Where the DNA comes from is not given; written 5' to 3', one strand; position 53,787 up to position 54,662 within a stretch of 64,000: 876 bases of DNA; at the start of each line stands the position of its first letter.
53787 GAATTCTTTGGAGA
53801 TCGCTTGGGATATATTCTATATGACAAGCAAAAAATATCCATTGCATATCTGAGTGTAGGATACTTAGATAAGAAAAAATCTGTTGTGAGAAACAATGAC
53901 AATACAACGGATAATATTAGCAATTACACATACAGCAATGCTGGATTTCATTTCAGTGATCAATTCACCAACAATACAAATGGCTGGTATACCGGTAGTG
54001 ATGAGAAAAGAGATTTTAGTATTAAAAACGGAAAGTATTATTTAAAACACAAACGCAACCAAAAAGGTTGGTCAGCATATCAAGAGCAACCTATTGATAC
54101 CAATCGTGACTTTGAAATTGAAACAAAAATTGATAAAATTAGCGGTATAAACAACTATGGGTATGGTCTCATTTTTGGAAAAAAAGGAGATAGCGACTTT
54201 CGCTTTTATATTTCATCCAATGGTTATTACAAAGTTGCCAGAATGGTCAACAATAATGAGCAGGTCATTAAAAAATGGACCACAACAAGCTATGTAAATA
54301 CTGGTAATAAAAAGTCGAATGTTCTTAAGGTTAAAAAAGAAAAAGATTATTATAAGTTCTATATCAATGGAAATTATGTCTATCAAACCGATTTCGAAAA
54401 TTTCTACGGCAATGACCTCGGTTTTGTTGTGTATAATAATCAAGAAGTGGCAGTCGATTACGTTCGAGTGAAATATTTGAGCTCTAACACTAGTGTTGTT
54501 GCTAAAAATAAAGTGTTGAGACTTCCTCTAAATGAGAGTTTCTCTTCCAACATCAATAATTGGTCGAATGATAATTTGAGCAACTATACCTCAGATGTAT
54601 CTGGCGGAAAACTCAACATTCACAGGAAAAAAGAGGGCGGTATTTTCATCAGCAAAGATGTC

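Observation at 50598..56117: Self-contained two-gene exported cysteine-protease module: C1 papain-like peptidase-DUF4384 plus 5x lectin-like repeat-Ig-caspase giant protein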

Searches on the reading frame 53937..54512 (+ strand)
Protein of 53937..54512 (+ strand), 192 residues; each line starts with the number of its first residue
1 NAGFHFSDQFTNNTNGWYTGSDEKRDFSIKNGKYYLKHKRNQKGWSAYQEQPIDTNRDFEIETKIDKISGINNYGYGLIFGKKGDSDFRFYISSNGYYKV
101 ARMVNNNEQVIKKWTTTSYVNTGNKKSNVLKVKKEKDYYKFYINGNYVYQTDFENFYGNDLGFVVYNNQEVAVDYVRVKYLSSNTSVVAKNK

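Call 41: predict_structure(alignment_id=A2)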
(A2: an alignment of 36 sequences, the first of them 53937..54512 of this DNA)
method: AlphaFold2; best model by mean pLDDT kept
length: 192 residues; sequences in the alignment: 36
mean_pLDDT: 94.6   pTM: 0.89
mean pLDDT of the five models: 94.6, 94.6, 94.3, 94.0, 94.0
residues with pLDDT >= 90: 178; 70-90: 2; 50-70: 6; < 50: 6
segments of 3 or more residues with pLDDT < 50: 185-188
pLDDT, mean of each block of 10 residues (from residue 1): 87 96 98 98 95 96 99 98 98 99 98 99 99 98 99 98 98 98 58 47
secondary structure, 60 per line:
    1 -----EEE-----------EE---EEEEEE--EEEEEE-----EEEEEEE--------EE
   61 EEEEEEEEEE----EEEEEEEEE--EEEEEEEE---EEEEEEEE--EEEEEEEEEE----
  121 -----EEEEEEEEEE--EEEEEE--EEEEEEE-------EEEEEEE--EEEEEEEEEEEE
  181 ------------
elements in order: E6-8 E25-30 E33-38 E44-50 E59-70 E75-83 E86-93 E97-104 E107-116 E126-135 E138-143 E146-152 E160-166 E169-180

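Call 43: search_protein_representatives(alignment_id=A2)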
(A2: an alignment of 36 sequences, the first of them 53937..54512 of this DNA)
Query: 36 sequences, 194 profile positions. Proteins with E-value up to 0.001 (for the whole library): 12748; up to 1e-10: 4759; up to 1e-30: 818. The best 150 are listed.
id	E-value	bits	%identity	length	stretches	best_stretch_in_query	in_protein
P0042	0.0e+00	1065.7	-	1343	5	3-187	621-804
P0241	3.1e-297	992.7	-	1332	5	3-190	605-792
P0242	4.8e-259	868.1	-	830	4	2-191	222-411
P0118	2.3e-250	839.8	-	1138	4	3-193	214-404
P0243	1.3e-234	788.3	-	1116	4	2-191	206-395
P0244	7.0e-181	613.0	-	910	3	3-188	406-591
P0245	1.1e-176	599.3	-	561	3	2-193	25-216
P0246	9.9e-176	596.2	-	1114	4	2-188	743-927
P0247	3.6e-174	591.2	-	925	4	3-187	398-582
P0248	5.2e-145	496.0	-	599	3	2-184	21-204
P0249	3.3e-133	457.5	-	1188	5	2-192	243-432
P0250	1.1e-129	446.0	-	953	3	3-189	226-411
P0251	6.9e-128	440.1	-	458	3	3-193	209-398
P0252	7.7e-128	440.0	-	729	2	3-188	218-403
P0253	2.4e-124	428.6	-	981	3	2-192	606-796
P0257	2.6e-120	415.4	-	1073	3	4-192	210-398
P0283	2.3e-91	321.0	-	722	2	2-186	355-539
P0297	1.3e-84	298.9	-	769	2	3-186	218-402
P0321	7.3e-78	276.9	-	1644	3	2-184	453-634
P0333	8.5e-76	270.2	-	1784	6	5-155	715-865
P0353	2.2e-69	249.3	-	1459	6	5-153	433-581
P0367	3.0e-66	239.0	-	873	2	2-192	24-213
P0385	5.8e-63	228.3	-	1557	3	4-167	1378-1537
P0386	6.9e-63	228.0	-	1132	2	7-179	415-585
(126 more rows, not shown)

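Call 45: fold_search(model_id=the predicted structure, library=pdb)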
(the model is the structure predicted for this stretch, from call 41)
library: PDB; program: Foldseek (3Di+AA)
matches with E <= 10: 1797; with E <= 0.001: 633
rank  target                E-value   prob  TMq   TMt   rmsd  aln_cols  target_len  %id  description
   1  4b1m_A                5.1e-08  1.00  0.56  0.64   7.4       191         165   16  CARBOHYDRATE BINDING MODULE CBM66 FROM BACILLUS SUBTILIS (released 2012-12-12)
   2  5ly8                  7.0e-08  1.00  0.63  0.54   5.8       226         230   12  Structure of the CBM2 module of Lactobacillus casei BL23 phage J-1 evolved Dit. (released 2017-03-22)
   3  4b1m_C                8.6e-08  1.00  0.65  0.76   3.6       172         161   16  CARBOHYDRATE BINDING MODULE CBM66 FROM BACILLUS SUBTILIS (released 2012-12-12)
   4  4b1m_B                9.5e-08  1.00  0.65  0.75   3.8       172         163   17  CARBOHYDRATE BINDING MODULE CBM66 FROM BACILLUS SUBTILIS (released 2012-12-12)
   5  8a9y_E                1.6e-07  1.00  0.54  0.24   4.8       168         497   13  Substrate-free levan utilisation machinery (utilisome) (released 2023-06-07)
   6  2vy0_A                2.7e-07  1.00  0.64  0.49   5.4       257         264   11  The X-ray structure of endo-beta-1,3-glucanase from Pyrococcus furiosus (released 2009-03-24)
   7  9qcm_A                3.0e-07  1.00  0.49  0.10   6.1       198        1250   15  Botulinum neurotoxin type B1, 14-subunit, Large Progenitor Toxin Complex (L-PTC) (released 2025-09-10)
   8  3d6e_A                3.5e-07  1.00  0.64  0.66   4.1       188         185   11  Crystal structure of the engineered 1,3-1,4-beta-glucanase protein from Bacillus licheniformis (released 2009-05-19)
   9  4azz_A                4.1e-07  1.00  0.58  0.66   7.4       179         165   18  Carbohydrate binding module CBM66 from Bacillus subtilis (released 2012-07-25)
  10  2vy0_B                4.3e-07  1.00  0.64  0.49   5.4       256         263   12  The X-ray structure of endo-beta-1,3-glucanase from Pyrococcus furiosus (released 2009-03-24)
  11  6t2o_BBB              4.6e-07  1.00  0.64  0.53   5.3       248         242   12  Prominent members of the human gut microbiota express endo-acting O-glycanases to initiate mucin breakdown (released 2020-07-08)
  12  3zr5_A                5.1e-07  1.00  0.58  0.20   6.0       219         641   12  STRUCTURE OF GALACTOCEREBROSIDASE FROM MOUSE (released 2011-09-28)
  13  5vid_B                5.1e-07  1.00  0.55  0.30   5.7       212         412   15  Receptor binding domain of BoNT/B in complex with mini-protein binder Bot.0671.2 (released 2017-09-20)
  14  5vmr_A                5.1e-07  1.00  0.55  0.29   5.7       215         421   15  Receptor binding domain of BoNT/B in complex with mini-protein binder Bot.2110.4 (released 2017-09-20)
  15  5vmr_B                6.3e-07  1.00  0.51  0.28   5.8       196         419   17  Receptor binding domain of BoNT/B in complex with mini-protein binder Bot.2110.4 (released 2017-09-20)
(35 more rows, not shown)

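Call 49: search_protein_families(library=pfam, proteins=[P0246, P0249, P0321, P0333, P0353, P0385, P0386], max_evalue=0.001)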
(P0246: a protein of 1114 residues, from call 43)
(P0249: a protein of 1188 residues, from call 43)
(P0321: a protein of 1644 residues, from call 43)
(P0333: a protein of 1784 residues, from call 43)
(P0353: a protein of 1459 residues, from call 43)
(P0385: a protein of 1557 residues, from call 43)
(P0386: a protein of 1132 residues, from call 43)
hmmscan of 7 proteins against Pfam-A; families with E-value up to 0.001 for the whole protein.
P0246 (1114 aa): 3 families
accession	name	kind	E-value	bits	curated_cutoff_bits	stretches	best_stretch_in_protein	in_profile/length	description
PF00656.27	Peptidase_C14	-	3.6e-35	122.2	21.4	1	38-255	2-233/233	Caspase domain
PF17791.7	MG3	-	3.9e-07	30.7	23.1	0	831-863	24-57/84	Macroglobulin domain MG3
PF12770.12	CHAT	-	1.8e-05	24.8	24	1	31-176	72-210/289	CHAT domain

P0249 (1188 aa): 0 families

P0321 (1644 aa): 35 families (the best 25 are shown)
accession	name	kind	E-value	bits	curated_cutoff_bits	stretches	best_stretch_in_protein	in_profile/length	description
PF25174.1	Beta-prop_THOC3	-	1.6e-55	188.5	305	3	638-845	36-226/272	THOC3 beta-propeller domain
PF25173.1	Beta-prop_WDR3_1st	-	3.1e-51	174.1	154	4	645-714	110-174/184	WDR3 first beta-propeller domain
PF00400.38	WD40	-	3.2e-43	144.8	27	2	1118-1153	4-39/39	WD domain, G-beta repeat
PF24814.1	WD40_Prp19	-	6.3e-40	137.4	320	3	771-985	31-226/281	Prp19 WD40 domain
PF25175.1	Beta-prop_WDR5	-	7.1e-35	121.1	250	3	730-986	34-273/296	WDR5 beta-propeller domain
PF24805.1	EIF3I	-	2.5e-32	112.8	200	4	843-990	52-199/324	EIF3I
PF24807.1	WD40_CDC20-Fz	-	5.4e-31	108.4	200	3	640-816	127-292/292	CDC20/Fizzy WD40 domain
PF25168.1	Beta-prop_WDR36-Utp21_2nd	-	6.5e-31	108.3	84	2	1111-1164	226-279/335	WDR36/Utp21 second beta-propeller domain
PF25172.1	Beta-prop_WDR3_2nd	-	7.1e-30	104.7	140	3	1052-1155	10-110/293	WDR3 second beta-propeller domain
PF24817.1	WD40_WDHD1_1st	-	1.3e-28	100.5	109.9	3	772-977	69-262/291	WDHD1 first WD40 domain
PF23414.1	Beta-prop_EML_2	-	1.2e-27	97.5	90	3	657-823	7-158/266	Echinoderm microtubule-associated protein second beta-propeller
PF25391.1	WD40_Gbeta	-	2e-23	83.4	150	3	1069-1159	130-218/340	G protein beta WD-40 repeat protein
PF24796.1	WDR55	-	2.9e-20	72.9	200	2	642-817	47-207/296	WDR55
PF24782.2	WD40_MABP1-WDR62_2nd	-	1.3e-19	70.8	290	1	620-769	194-333/341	MABP1/WDR62 second WD40 domain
PF25171.1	Beta-prop_WDR36-Utp21_1st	-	1.5e-18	67.6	80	1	858-977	123-233/266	WDR36/Utp21 first beta-propeller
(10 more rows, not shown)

P0333 (1784 aa): 1 family
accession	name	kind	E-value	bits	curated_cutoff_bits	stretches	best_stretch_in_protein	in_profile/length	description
PF06439.18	3keto-disac_hyd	-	8.2e-17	62.3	26.8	0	99-233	45-184/187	3-keto-disaccharide hydrolase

P0353 (1459 aa): 1 family
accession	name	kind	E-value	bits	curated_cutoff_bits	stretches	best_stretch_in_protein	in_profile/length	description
PF12863.12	DUF3821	-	5.2e-09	36.8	23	0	609-671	132-194/204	Domain of unknown function (DUF3821)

P0385 (1557 aa): 9 families
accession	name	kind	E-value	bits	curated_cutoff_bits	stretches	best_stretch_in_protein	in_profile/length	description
PF03781.23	FGE-sulfatase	-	2.3e-60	204.8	23.3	1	703-962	3-254/255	Sulfatase-modifying factor enzyme 1-like domain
PF00069.31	Pkinase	-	1e-38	133.7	31.7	1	15-240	3-199/263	Protein kinase domain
PF10502.14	Peptidase_S26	-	5e-31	108.3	22.9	1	530-674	8-168/168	Signal peptidase, peptidase S26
PF06439.18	3keto-disac_hyd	-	1.3e-22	81.2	26.8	3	1013-1188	4-186/187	3-keto-disaccharide hydrolase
PF07714.23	PK_Tyr_Ser-Thr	-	1.5e-22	80.6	23.1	1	76-255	40-229/258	Protein tyrosine and serine/threonine kinase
PF01636.29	APH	-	1.2e-05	25.7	23.2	0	134-189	147-200/239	Phosphotransferase enzyme family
PF03109.22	ABC1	-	0.00023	20.8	22.9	1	87-187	120-215/244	ABC1 atypical kinase-like domain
PF14531.12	Kinase-like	-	0.00044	20.1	25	0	147-239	153-252/289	Kinase-like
PF19763.6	DUF6250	-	0.00046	20.5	26.9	0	1109-1167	92-151/165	Domain of unknown function (DUF6250)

P0386 (1132 aa): 0 families

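Call 50: search_protein_families(library=pfam, alignment_id=A3, max_evalue=0.001)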
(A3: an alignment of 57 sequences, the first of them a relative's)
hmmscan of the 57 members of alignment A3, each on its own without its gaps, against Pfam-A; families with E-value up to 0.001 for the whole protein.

A. member 1, P0244 (910 aa): 2 families
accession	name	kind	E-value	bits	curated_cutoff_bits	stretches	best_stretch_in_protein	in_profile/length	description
PF00656.27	Peptidase_C14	-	2.7e-44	152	21.4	1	686-907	1-233/233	Caspase domain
PF09136.16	Glucodextran_B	-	1.4e-08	35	27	1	594-676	1-80/83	Glucodextranase, domain B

B. families by the number of members that match (of 57 scanned): 28 families (the first 25 are shown)
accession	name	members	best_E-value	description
PF00656.27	Peptidase_C14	12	2.9e-45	Caspase domain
PF13385.13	Laminin_G_3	10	3.6e-08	Concanavalin A-like lectin/glucanases superfamily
PF09136.16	Glucodextran_B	7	1.4e-12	Glucodextranase, domain B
PF14903.11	WG_beta_rep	4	1.4e-36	WG containing repeat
PF13424.12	TPR_12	4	3.8e-20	Tetratricopeptide repeat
PF06439.18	3keto-disac_hyd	4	1.6e-16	3-keto-disaccharide hydrolase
PF00515.34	TPR_1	4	2.4e-12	Tetratricopeptide repeat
PF07719.23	TPR_2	3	2.2e-14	Tetratricopeptide repeat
PF13176.12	TPR_7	3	5.5e-09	Tetratricopeptide repeat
PF13181.12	TPR_8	3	6.6e-09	Tetratricopeptide repeat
PF20407.5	DUF1583_N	3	2.3e-05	Domain of unknown function (DUF1583_N)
PF00691.25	OmpA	2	1.9e-23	OmpA family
PF07676.18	PD40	2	5.2e-15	WD40-like Beta Propeller Repeat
PF11684.13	DUF3280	2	8.5e-05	Protein of unknown function (DUF2380)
PF13428.12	TPR_14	2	0.00021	Tetratricopeptide repeat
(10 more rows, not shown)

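Call 51: find_encoding_contigs(protein=P0244, flank=6000, max_places=2)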
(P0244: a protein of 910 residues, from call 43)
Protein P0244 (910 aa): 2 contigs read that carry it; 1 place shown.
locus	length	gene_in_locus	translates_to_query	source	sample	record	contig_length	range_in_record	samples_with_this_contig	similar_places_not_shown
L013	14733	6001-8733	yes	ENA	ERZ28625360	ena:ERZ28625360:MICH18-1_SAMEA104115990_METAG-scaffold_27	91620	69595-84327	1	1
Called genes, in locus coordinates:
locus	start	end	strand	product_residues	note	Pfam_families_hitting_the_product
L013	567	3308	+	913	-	PF02861:Clp_N, PF23569:NBD_SMAX1, PF00004:AAA, PF17871:AAA_lid_9, PF00004:AAA, PF07724:AAA_2, PF07728:AAA_5, PF10431:ClpB_D2-small, +4 more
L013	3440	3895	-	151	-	-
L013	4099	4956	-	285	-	-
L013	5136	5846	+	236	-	-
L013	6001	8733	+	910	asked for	PF09136:Glucodextran_B (weak), PF00656:Peptidase_C14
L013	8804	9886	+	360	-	PF02515:CoA_transf_3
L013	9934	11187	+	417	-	PF01070:FMN_dh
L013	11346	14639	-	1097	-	PF01839:FG-GAP (faint), PF13517:FG-GAP_3, PF07593:UnbV_ASPIC, PF13517:FG-GAP_3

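Call 52: find_encoding_contigs(protein=P0283, flank=6000, max_places=2)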
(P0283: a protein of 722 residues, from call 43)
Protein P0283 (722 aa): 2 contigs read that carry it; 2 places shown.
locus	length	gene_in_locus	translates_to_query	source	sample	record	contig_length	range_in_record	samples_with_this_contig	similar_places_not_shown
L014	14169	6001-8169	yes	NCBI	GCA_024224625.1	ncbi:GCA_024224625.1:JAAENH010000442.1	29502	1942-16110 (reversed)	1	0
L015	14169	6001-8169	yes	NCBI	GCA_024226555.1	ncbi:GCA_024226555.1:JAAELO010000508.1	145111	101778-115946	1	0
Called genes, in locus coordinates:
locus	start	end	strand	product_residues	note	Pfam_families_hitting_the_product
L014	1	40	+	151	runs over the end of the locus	PF01281:Ribosomal_L9_N, PF03948:Ribosomal_L9_C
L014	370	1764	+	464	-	PF00772:DnaB, PF13481:AAA_25, PF03796:DnaB_C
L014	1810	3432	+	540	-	PF13167:GTP-bdg_N, PF16360:GTP-bdg_M, PF03193:RsgA_GTPase (faint), PF01926:MMR_HSR1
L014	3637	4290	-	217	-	-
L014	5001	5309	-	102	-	-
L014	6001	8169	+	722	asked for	PF00656:Peptidase_C14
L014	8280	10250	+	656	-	PF04879:Molybdop_Fe4S4, PF00384:Molybdopterin, PF01568:Molydop_binding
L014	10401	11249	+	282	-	-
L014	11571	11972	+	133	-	PF00072:Response_reg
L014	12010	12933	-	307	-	PF08668:HDOD, PF01966:HD (weak)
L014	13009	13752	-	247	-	PF07264:EI24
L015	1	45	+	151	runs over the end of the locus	PF01281:Ribosomal_L9_N, PF03948:Ribosomal_L9_C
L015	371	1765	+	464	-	PF00772:DnaB, PF13481:AAA_25, PF03796:DnaB_C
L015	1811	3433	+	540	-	PF13167:GTP-bdg_N, PF16360:GTP-bdg_M, PF03193:RsgA_GTPase (faint), PF01926:MMR_HSR1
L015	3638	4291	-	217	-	-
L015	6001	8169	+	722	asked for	PF00656:Peptidase_C14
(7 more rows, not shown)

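Call 80: find_encoding_contigs(protein=P0297, flank=5000, max_places=2)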
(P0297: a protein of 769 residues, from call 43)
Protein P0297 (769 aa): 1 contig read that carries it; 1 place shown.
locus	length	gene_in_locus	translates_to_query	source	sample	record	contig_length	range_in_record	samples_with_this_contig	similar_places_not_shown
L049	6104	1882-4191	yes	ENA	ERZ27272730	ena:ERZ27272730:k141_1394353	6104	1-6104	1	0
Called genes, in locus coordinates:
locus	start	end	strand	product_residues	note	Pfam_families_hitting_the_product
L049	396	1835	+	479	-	PF00112:Peptidase_C1, PF14326:DUF4384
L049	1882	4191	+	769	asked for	PF00656:Peptidase_C14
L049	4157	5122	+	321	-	-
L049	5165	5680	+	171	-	-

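Call 81: find_encoding_contigs(protein=P0250, flank=5000, max_places=2)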
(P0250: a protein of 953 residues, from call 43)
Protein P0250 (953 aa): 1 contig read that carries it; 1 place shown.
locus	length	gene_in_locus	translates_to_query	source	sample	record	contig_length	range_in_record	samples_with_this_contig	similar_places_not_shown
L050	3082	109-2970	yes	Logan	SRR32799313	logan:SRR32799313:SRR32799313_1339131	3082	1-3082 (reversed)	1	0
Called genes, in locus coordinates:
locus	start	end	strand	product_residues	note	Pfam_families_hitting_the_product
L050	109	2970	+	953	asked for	PF09136:Glucodextran_B, PF00656:Peptidase_C14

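Call 82: find_encoding_contigs(protein=P0367, flank=5000, max_places=2)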
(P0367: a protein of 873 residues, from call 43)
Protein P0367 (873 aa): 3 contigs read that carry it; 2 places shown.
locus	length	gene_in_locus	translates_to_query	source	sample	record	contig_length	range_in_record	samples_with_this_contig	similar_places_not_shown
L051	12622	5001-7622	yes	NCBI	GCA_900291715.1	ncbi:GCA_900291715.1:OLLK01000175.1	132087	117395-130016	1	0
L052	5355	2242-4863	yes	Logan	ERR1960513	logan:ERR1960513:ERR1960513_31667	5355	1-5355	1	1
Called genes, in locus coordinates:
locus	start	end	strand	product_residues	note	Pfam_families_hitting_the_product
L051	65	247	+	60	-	-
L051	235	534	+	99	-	PF05016:ParE_toxin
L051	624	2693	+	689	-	PF04551:GcpE, PF26540:GcpE_C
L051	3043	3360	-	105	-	-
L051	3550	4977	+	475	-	PF00112:Peptidase_C1, PF14326:DUF4384 (weak)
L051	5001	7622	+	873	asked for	-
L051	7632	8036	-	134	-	PF07291:MauE (weak), PF07681:DoxX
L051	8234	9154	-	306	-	PF02016:Peptidase_S66, PF17676:Peptidase_S66C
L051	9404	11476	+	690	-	PF00133:tRNA-synt_1, PF01406:tRNA-synt_1e (faint), PF09334:tRNA-synt_1g, PF19303:Anticodon_3, PF01588:tRNA_bind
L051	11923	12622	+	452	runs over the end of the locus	PF00512:HisKA, PF02518:HATPase_c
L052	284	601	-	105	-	-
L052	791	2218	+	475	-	PF00112:Peptidase_C1, PF14326:DUF4384 (weak)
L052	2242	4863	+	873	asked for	-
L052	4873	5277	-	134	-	PF07291:MauE (weak), PF07681:DoxX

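Call 83: find_encoding_contigs(protein=P0257, flank=5000, max_places=2)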
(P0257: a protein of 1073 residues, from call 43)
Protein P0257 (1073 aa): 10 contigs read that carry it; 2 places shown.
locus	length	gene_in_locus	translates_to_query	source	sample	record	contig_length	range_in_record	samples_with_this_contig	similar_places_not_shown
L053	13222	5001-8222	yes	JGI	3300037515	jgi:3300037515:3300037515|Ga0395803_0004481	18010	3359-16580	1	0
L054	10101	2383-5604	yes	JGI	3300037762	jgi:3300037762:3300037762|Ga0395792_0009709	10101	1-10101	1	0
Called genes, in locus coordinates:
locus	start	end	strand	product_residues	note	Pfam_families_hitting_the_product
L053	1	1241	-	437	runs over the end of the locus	PF01546:Peptidase_M20, PF07687:M20_dimer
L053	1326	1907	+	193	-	PF19630:DUF6134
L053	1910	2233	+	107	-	PF00355:Rieske, PF22543:Rieske_4 (weak)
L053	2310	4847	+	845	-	PF00246:Peptidase_M14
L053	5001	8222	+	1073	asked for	PF00656:Peptidase_C14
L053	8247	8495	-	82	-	-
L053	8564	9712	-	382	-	PF00266:Aminotran_5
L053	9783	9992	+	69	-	-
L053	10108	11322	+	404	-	PF00034:Cytochrom_C (faint), PF06537:DHOR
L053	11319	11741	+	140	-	PF00355:Rieske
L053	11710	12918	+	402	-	-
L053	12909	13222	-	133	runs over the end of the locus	PF00903:Glyoxalase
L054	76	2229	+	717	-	PF00246:Peptidase_M14 (faint)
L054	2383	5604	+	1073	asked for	PF00656:Peptidase_C14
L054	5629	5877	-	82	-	-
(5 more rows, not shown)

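Call 84: search_protein_families(library=pfam, proteins=[L053:2310-4844:+, L053:5001-8219:+, L051:3550-4974:+, L051:5001-7619:+, L013:5136-5843:+], max_evalue=0.05)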
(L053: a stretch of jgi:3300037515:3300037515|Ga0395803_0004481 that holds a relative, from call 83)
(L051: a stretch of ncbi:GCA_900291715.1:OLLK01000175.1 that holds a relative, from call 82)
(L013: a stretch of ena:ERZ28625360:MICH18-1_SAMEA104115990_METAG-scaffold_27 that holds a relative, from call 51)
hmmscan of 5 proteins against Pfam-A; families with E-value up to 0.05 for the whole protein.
L053:2310-4844:+ (845 aa): 3 families
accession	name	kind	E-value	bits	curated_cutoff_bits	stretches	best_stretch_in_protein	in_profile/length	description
PF00246.29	Peptidase_M14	-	2e-18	67.5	21.6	1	43-212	1-140/286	Zinc carboxypeptidase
PF08532.16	Glyco_hydro_42M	-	0.0037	17.2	25.8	0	640-679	52-89/207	Beta-galactosidase trimerisation domain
PF14258.12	DUF4350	-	0.0068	17.1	30.4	1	626-761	19-119/181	Domain of unknown function (DUF4350)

L053:5001-8219:+ (1073 aa): 2 families
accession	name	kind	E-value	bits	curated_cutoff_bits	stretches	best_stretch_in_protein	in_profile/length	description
PF00656.27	Peptidase_C14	-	7.2e-18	65.6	21.4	1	834-1049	3-209/233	Caspase domain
PF06439.18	3keto-disac_hyd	-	0.0011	19.5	26.8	0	216-358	6-151/187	3-keto-disaccharide hydrolase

L051:3550-4974:+ (475 aa): 4 families
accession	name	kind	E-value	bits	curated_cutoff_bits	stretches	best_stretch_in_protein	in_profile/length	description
PF00112.29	Peptidase_C1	-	5.7e-10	40.1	20.7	1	68-264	18-205/220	Papain family cysteine protease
PF14326.11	DUF4384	-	8.3e-07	29.4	27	1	334-411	2-80/81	Domain of unknown function (DUF4384)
PF13529.12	Peptidase_C39_2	-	0.00015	22.8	24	1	180-237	85-133/143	Peptidase_C39 like family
PF03051.21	Peptidase_C1_2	-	0.0072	15.6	22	1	226-270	360-406/438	Peptidase C1-like family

L051:5001-7619:+ (873 aa): 0 families

L013:5136-5843:+ (236 aa): 1 family
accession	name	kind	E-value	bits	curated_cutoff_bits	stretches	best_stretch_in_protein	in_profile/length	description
PF11695.14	DUF3291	-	0.0004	20.5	23.5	1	138-214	11-93/139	Domain of unknown function (DUF3291)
